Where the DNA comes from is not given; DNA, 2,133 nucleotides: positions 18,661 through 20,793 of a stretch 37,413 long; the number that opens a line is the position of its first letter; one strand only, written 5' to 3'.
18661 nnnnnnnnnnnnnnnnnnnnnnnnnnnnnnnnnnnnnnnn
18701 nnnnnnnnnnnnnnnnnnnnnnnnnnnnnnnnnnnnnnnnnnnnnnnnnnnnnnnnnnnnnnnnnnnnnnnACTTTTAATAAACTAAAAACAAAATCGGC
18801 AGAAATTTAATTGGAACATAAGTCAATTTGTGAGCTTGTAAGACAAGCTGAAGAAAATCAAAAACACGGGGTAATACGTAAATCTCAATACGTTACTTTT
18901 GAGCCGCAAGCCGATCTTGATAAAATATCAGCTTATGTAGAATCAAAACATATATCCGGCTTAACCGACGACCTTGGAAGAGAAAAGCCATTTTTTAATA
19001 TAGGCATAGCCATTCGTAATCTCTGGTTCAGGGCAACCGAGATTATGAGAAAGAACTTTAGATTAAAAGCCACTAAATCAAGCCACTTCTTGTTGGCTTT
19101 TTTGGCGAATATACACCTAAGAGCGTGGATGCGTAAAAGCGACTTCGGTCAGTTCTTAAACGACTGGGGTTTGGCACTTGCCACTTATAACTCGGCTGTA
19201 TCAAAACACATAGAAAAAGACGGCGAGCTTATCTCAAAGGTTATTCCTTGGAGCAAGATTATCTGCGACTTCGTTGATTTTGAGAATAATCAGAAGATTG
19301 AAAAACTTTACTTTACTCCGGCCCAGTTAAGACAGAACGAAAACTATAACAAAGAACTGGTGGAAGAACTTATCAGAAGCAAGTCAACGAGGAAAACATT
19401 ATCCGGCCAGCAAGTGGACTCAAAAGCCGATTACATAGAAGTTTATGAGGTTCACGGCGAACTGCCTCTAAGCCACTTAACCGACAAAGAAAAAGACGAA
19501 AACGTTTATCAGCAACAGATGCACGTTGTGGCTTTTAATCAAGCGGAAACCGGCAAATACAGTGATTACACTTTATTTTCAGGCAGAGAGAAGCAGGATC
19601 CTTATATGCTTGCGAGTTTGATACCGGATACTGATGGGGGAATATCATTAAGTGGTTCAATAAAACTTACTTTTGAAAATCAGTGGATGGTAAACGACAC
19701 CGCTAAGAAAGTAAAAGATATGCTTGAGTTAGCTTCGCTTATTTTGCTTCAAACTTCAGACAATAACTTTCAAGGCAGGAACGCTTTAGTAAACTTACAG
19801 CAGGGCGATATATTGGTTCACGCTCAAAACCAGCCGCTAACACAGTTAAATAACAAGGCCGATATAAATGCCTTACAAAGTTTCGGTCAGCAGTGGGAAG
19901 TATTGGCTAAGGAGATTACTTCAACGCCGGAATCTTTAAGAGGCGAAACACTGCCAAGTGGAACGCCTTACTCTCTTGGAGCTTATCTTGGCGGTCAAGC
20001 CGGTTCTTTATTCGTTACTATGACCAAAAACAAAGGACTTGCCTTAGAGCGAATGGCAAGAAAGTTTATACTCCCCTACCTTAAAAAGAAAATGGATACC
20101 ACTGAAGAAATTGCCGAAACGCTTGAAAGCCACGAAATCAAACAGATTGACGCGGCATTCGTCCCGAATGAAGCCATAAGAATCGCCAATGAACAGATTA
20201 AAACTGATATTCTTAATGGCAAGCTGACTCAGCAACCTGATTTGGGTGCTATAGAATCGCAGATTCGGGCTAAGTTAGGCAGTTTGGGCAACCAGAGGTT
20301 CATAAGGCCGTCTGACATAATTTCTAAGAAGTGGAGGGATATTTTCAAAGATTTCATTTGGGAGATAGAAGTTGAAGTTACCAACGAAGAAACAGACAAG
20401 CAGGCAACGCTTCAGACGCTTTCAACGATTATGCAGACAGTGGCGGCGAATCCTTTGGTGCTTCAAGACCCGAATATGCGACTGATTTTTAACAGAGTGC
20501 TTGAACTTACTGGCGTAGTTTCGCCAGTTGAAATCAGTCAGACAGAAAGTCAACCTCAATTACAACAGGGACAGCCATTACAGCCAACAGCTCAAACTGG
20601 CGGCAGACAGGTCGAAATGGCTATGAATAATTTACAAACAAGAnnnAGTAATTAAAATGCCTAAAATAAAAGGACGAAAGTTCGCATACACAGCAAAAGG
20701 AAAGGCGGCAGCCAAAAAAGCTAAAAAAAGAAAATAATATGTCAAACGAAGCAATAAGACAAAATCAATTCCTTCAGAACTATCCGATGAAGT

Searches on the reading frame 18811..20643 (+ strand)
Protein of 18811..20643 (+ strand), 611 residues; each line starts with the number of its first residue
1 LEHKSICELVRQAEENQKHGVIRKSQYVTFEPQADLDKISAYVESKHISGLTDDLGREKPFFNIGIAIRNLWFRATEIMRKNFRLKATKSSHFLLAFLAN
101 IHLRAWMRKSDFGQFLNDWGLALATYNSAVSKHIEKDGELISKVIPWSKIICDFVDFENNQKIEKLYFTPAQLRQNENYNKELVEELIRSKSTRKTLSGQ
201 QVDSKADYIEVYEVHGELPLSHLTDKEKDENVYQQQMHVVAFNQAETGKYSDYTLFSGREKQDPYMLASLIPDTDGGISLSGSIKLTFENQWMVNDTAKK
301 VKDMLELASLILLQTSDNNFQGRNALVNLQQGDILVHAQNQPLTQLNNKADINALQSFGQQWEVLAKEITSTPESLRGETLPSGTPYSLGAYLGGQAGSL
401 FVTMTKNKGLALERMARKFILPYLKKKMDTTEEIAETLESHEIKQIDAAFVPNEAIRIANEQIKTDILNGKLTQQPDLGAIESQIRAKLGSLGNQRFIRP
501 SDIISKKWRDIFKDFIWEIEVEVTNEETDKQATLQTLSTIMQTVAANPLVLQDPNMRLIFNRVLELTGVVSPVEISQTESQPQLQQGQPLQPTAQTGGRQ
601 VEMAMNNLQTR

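Call 5: search_protein_families(library=pfam, proteins=[window:18811-20643:+], max_evalue=0.1)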
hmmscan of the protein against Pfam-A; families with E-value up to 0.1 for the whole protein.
window:18811-20643:+ (611 aa): 1 family
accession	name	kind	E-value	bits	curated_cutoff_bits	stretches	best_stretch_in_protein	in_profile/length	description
PF14806.11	Coatomer_b_Cpla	-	0.0064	16.9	32.7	1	497-545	17-65/128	Coatomer beta subunit appendage platform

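Call 6: search_protein_families(library=phrogs, proteins=[window:18811-20643:+], max_evalue=0.01)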
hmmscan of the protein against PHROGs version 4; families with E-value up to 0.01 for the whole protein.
window:18811-20643:+ (611 aa): 1 family
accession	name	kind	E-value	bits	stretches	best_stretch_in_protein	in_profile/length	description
phrog_332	-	connector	0.002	17.6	0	526-605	454-534/560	head-tail adaptor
